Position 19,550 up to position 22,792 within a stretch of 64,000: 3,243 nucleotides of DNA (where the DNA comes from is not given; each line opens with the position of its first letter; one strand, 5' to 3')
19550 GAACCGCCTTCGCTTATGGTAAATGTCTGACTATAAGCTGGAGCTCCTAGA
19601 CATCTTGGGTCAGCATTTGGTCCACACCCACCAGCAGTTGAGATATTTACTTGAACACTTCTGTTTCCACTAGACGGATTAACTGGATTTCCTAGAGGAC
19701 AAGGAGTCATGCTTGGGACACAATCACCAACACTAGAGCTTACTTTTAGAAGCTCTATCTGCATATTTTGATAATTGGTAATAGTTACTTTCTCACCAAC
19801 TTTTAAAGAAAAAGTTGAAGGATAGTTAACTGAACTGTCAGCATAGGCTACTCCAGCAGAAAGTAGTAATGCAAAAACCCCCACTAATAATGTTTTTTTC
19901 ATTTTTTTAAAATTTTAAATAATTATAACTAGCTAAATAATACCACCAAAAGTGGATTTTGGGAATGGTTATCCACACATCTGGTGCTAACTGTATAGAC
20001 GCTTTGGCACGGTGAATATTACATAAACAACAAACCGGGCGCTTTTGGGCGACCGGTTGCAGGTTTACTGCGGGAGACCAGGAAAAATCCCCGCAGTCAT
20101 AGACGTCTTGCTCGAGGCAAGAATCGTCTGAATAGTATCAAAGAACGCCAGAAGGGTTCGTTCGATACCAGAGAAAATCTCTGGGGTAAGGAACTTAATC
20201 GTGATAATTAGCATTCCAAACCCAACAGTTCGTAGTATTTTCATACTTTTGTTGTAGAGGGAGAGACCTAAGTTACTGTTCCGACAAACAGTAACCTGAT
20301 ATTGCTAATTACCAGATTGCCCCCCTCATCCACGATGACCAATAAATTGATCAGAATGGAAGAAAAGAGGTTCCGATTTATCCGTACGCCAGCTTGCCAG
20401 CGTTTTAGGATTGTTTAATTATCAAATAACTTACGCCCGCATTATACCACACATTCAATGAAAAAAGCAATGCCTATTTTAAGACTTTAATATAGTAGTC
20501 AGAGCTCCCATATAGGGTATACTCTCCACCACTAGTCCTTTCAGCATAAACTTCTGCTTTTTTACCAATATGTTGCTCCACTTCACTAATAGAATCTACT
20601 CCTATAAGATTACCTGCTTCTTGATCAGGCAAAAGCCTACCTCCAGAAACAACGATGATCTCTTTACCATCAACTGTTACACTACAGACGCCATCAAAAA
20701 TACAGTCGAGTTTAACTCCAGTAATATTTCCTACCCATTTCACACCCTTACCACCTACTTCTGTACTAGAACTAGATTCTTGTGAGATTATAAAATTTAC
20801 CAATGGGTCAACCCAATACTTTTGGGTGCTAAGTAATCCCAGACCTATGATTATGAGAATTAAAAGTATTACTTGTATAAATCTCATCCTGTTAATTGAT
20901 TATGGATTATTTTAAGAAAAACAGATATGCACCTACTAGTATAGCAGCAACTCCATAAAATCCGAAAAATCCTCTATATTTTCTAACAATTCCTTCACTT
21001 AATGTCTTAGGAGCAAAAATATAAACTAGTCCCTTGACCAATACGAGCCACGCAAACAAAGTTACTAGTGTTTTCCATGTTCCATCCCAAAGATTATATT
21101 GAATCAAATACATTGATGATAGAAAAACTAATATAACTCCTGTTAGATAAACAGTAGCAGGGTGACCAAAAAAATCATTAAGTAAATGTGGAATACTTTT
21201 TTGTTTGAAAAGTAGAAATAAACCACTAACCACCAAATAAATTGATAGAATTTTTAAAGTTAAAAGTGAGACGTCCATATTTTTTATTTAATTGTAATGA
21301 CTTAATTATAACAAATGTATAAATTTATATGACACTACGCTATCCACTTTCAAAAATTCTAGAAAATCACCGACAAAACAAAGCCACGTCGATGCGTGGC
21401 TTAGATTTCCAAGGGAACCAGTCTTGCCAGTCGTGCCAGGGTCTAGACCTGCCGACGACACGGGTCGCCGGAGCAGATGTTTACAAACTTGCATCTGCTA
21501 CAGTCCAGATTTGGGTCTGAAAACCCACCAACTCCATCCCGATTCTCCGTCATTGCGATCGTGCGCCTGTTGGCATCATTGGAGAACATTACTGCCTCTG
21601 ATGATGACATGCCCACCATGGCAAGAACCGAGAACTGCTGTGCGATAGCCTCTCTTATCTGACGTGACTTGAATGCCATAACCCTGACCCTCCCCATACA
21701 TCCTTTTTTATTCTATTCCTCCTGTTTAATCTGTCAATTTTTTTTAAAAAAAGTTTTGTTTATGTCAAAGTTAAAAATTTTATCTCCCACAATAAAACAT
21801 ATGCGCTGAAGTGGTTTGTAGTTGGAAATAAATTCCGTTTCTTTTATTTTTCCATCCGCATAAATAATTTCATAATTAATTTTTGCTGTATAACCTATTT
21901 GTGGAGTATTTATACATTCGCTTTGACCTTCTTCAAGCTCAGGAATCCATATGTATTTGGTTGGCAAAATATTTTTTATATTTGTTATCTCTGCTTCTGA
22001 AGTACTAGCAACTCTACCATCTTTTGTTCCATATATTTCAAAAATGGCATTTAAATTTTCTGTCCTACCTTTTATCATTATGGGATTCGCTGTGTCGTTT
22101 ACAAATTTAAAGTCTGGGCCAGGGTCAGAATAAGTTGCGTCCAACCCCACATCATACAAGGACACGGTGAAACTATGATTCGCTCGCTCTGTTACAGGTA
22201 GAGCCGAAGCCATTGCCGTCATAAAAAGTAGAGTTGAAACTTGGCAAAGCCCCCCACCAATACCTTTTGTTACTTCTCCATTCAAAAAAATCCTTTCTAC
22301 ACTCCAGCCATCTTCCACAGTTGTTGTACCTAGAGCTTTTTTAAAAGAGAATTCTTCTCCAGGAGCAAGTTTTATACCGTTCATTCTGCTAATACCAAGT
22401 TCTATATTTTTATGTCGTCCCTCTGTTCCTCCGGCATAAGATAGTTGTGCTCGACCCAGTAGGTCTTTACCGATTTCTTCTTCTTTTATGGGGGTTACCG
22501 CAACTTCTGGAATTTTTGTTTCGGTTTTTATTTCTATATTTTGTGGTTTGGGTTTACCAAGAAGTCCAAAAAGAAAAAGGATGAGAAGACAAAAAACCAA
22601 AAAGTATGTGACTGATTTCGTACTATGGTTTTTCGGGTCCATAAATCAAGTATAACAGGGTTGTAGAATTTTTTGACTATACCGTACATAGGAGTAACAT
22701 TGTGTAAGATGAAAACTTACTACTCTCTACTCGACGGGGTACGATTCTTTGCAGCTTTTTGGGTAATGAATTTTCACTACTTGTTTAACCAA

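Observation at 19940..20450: ~500-nt ORF-free, hairpin-dense, G+C-enriched unit with promoter and terminator: candidate large structured RNA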

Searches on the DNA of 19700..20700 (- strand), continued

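Call 83: search_rna_families(sources=[L002, L003, L004, L030, L049, L052], threshold=evalue, max_evalue=1)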
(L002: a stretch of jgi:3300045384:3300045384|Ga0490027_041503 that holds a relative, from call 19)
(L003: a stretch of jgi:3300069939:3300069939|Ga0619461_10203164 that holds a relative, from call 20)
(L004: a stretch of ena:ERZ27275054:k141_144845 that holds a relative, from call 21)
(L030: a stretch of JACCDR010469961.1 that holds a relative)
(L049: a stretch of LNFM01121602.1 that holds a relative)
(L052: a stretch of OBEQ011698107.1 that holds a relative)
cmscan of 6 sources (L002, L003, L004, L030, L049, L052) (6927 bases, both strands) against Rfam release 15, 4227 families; matches with E-value up to 1: 5.
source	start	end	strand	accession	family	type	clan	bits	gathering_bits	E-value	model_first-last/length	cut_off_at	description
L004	610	681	-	RF00005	tRNA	Gene; tRNA;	CL00001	62.7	29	3.5e-12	1-71/71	no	tRNA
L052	794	838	+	RF00884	MIR815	Gene; miRNA;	-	23.1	63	0.63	1-81/81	no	MIR815 microRNA precursor family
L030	1494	1634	+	RF02706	TeloSII_ncR30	Gene; sRNA;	-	19.4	86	0.45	1-226/226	no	TeloSII non coding RNA 30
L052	577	673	-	RF01953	SOX2OT_exon3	Gene; lncRNA;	-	15.1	70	0.82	1-276/276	no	SOX2 overlapping transcript exon 3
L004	733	782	-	RF00023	tmRNA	Gene;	CL00001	13.1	47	0.041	318-374/374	5'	transfer-messenger RNA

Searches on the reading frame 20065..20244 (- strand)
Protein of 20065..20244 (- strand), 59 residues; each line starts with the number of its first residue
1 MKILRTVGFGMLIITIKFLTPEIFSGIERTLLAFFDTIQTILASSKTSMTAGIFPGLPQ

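Call 13: search_protein_families(library=pfam, proteins=[window:20065-20244:-], max_evalue=0.01)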
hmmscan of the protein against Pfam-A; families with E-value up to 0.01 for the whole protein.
window:20065-20244:- (59 aa): 0 families

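Call 16: find_homologous_proteins(query=window:20068-20244:-, max_evalue=0.01)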
Query seq(59 aa) (59 aa): 4 proteins with E <= 0.01 among 4 candidates.
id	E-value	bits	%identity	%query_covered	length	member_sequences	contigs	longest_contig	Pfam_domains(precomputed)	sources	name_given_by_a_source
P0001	2.6e-20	89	75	100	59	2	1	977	-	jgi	jgi:hypothetical protein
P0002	6.0e-17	78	69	93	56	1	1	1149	-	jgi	jgi:hypothetical protein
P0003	2.0e-15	73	75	90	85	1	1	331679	-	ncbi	ncbi:MAG: hypothetical protein V4690_01345 [Patescibacteria group bacterium]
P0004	1.2e-12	65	65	88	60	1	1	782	-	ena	-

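Call 18: find_encoding_contigs(protein=P0003, flank=5000)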
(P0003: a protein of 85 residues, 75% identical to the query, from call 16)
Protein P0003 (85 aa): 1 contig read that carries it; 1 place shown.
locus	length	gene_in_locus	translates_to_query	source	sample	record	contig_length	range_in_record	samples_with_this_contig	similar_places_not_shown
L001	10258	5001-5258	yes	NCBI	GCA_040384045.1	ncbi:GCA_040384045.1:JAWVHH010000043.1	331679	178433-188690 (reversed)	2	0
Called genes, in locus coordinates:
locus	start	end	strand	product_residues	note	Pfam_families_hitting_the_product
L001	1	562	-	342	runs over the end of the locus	PF01757:Acyl_transf_3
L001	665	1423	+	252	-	PF03372:Exo_endo_phos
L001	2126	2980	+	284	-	-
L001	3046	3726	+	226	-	PF13623:SurA_N_2, PF13624:SurA_N_3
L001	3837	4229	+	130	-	-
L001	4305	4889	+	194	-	-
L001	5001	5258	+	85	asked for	-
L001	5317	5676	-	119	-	-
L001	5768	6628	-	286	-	PF02618:YceG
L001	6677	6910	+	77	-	-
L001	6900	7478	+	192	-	PF02525:Flavodoxin_2, PF03358:FMN_red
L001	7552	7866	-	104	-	PF14242:DUF4342 (weak)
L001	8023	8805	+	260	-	-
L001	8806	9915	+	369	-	-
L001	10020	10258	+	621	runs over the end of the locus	PF00691:OmpA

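Call 19: find_encoding_contigs(protein=P0001, flank=5000)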
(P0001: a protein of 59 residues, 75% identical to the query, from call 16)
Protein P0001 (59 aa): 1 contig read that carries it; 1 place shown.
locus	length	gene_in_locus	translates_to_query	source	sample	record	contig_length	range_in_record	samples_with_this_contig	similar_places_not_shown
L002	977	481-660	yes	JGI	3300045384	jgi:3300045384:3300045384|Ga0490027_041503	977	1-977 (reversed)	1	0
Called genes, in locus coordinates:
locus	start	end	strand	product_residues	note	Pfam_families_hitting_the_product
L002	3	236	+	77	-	?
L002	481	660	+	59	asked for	-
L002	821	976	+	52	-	?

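Call 20: find_encoding_contigs(protein=P0002, flank=5000)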
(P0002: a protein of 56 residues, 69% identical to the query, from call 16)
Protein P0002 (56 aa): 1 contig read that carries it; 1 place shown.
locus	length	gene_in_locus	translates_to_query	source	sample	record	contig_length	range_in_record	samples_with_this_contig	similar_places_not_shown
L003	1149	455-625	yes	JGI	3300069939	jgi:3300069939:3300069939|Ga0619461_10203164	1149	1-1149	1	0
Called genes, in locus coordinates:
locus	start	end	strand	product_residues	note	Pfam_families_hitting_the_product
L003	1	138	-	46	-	?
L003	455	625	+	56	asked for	-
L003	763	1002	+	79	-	-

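Call 21: find_encoding_contigs(protein=P0004, flank=5000)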
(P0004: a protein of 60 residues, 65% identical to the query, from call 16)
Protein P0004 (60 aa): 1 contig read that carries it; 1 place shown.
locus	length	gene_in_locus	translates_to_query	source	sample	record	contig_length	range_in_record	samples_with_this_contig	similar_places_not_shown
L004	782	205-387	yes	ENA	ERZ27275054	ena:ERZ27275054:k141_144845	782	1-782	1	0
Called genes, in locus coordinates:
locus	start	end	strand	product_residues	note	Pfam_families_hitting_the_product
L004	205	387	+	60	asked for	-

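Call 26: find_related_loci(query=A2, collection=genome_contigs, flank=4000)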
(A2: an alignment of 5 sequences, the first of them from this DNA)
Query A2 (59 aa) in genome_contigs; peptide patterns used: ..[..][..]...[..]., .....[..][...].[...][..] (x = any residue, [..] = any of these).
56 stretches matched a pattern; 25 encode a relative of the query (tblastn E <= 1e-3); 25 distinct loci.
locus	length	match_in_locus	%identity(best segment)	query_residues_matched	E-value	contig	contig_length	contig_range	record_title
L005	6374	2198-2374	76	1-59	2e-26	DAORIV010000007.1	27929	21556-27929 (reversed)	MAG TPA_asm: Parcubacteria group bacterium isolate AMR_MDS_5568 NODE_265_length_27929_cov_11.138767, whole genome shotgu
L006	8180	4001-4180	75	1-59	2e-25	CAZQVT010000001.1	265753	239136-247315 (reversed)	MAG TPA_asm: uncultured Candidatus Saccharibacteria bacterium isolate SRP285395_co1_397 genome assembly, contig: NODE_22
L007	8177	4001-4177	73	1-59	2e-25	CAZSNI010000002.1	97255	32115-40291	MAG TPA_asm: uncultured Candidatus Saccharibacteria bacterium isolate SRP286056_co1_435 genome assembly, contig: NODE_16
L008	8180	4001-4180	72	1-59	7e-23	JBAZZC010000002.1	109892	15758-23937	MAG: Candidatus Paceibacterota bacterium isolate SO_2017_GW1_97 NODE_1226_length_109892_cov_1.490512_OW334_2017, whole g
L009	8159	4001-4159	75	1-53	5e-22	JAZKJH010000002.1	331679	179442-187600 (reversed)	MAG: Patescibacteria group bacterium isolate ADI_DC_SW_02_SPN_11032020-bin097_1 DCSW02SPN_B097_1_000000000002, whole gen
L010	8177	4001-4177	68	1-58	6e-22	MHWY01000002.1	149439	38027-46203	MAG: Candidatus Zambryskibacteria bacterium RIFOXYD1_FULL_40_13 rifoxyd1_full_scaffold_107, whole genome shotgun sequenc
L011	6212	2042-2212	61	1-59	8e-20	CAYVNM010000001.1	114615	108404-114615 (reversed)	MAG TPA_asm: uncultured Candidatus Saccharibacteria bacterium isolate SRP278252_co2_282 genome assembly, contig: NODE_22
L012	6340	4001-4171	61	1-59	8e-20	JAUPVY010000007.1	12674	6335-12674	MAG: Patescibacteria group bacterium isolate erpe_2018_sw_42hr_WHONDRS-SW48-000099_A_bin.74 scaffold_1181, whole genome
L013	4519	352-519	66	1-55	1e-19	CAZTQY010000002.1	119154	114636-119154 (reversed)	MAG TPA_asm: uncultured Candidatus Saccharibacteria bacterium isolate SRP285395_co2_142 genome assembly, contig: NODE_16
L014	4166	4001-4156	63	1-52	2e-19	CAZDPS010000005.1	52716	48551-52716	MAG TPA_asm: uncultured Candidatus Saccharibacteria bacterium isolate SRP300315_co1_23 genome assembly, contig: NODE_312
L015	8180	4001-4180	58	1-59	3e-19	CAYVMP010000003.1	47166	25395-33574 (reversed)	MAG TPA_asm: uncultured Candidatus Saccharibacteria bacterium isolate SRP278252_co1_28 genome assembly, contig: NODE_100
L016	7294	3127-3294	64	1-55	5e-19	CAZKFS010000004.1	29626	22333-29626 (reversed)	MAG TPA_asm: uncultured Candidatus Saccharibacteria bacterium isolate binchicken_co264_1 genome assembly, contig: NODE_8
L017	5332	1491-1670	52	1-59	8e-18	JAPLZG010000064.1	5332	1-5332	MAG: Candidatus Taylorbacteria bacterium isolate LacPavin_0818_WC55_MAG_33_6 LacPavin_0818_WC55_scaffold_102428, whole g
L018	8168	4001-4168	61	1-55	1e-17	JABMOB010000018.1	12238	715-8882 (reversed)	MAG: Parcubacteria group bacterium isolate bin.649 k141_3638390, whole genome shotgun sequence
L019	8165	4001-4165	55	1-55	5e-17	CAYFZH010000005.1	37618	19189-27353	MAG TPA_asm: uncultured Candidatus Saccharibacteria bacterium isolate ERP113451_co1_12 genome assembly, contig: NODE_118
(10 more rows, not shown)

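Call 60: search_protein_families(library=ncbifam, alignment_id=A7, max_evalue=0.1)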
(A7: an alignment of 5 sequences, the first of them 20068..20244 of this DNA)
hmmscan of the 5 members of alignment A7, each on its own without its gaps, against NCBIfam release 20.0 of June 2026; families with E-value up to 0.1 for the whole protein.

A. member 1, window:20068-20244:- (59 aa): 1 family
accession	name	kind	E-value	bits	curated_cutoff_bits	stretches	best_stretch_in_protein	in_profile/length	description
TIGR01822.1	2am3keto_CoA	equivalog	0.0066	15.4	493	1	4-56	65-117/393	glycine C-acetyltransferase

B. families by the number of members that match (of 5 scanned): 1 family
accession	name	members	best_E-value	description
TIGR01822.1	2am3keto_CoA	1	0.0066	glycine C-acetyltransferase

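Call 61: search_protein_families(library=padloc, alignment_id=A7, max_evalue=0.1)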
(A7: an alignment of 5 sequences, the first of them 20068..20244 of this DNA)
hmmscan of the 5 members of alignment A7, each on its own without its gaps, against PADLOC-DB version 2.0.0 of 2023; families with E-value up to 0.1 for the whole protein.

A. member 1, window:20068-20244:- (59 aa): 0 families

B. families by the number of members that match (of 5 scanned): 0 families

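Call 65: search_protein_representatives(alignment_id=A7)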
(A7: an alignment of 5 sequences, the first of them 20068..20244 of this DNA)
Query: 5 sequences, 59 profile positions. Proteins with E-value up to 0.001 (for the whole library): 162; up to 1e-10: 29; up to 1e-30: 0. The best 150 are listed.
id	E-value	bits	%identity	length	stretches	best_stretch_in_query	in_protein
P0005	1.8e-25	104.8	-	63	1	1-58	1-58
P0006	3.1e-22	94.4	-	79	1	1-54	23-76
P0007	4.5e-19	84.3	-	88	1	1-52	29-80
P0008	5.0e-19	84.1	-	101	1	1-59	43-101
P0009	3.1e-18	81.6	-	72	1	1-51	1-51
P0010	4.6e-18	81.1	-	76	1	4-57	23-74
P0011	8.0e-16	73.9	-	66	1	1-52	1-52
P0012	3.1e-15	72.0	-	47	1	12-55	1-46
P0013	5.0e-15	71.3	-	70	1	1-52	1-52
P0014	2.1e-14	69.3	-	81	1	1-59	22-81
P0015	6.8e-14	67.7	-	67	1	1-56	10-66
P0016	3.3e-13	65.5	-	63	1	1-55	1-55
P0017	4.0e-13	65.2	-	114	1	1-48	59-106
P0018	6.7e-13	64.5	-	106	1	1-50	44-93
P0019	7.6e-13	64.3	-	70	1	1-48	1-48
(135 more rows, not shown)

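Call 82: predict_structure(alignment_id=A7)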
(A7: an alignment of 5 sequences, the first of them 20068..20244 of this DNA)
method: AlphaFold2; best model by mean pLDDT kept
length: 59 residues; sequences in the alignment: 5
mean_pLDDT: 69.1   pTM: 0.29
mean pLDDT of the five models: 69.1, 66.7, 66.3, 65.8, 65.3
residues with pLDDT >= 90: 0; 70-90: 39; 50-70: 15; < 50: 5
segments of 3 or more residues with pLDDT < 50: 56-59
pLDDT, mean of each block of 10 residues (from residue 1): 78 81 74 76 55 49
secondary structure, 60 per line:
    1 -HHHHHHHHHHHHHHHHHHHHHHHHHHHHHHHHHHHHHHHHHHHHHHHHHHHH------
elements in order: H2-53

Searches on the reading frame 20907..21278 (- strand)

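Call 13: search_protein_families(library=pfam, proteins=[window:20907-21278:-], max_evalue=0.01)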
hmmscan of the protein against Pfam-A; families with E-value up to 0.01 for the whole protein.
window:20907-21278:- (123 aa): 1 family
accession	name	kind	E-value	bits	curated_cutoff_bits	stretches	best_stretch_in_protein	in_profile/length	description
PF20617.3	DUF6803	-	0.0046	17.6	27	1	11-120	28-137/162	Family of unknown function (DUF6803)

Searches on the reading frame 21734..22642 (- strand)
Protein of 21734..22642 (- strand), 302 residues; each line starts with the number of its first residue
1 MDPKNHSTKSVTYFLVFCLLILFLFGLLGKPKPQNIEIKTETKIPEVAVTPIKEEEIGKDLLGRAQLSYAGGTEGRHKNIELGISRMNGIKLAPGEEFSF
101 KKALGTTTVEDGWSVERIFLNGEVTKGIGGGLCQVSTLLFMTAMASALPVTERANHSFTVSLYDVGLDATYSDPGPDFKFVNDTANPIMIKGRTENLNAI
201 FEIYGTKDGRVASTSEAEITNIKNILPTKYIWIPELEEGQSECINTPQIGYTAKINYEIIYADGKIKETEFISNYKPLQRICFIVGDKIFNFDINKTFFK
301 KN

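Call 13: search_protein_families(library=pfam, proteins=[window:21734-22642:-], max_evalue=0.01)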
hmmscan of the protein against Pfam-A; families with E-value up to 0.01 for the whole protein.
window:21734-22642:- (302 aa): 2 families
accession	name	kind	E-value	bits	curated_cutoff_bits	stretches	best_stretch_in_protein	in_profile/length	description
PF04294.18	VanW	-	1.1e-38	132.2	27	1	76-204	2-130/130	VanW like protein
PF07501.17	G5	-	0.003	18.2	23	0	228-274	14-59/75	G5 domain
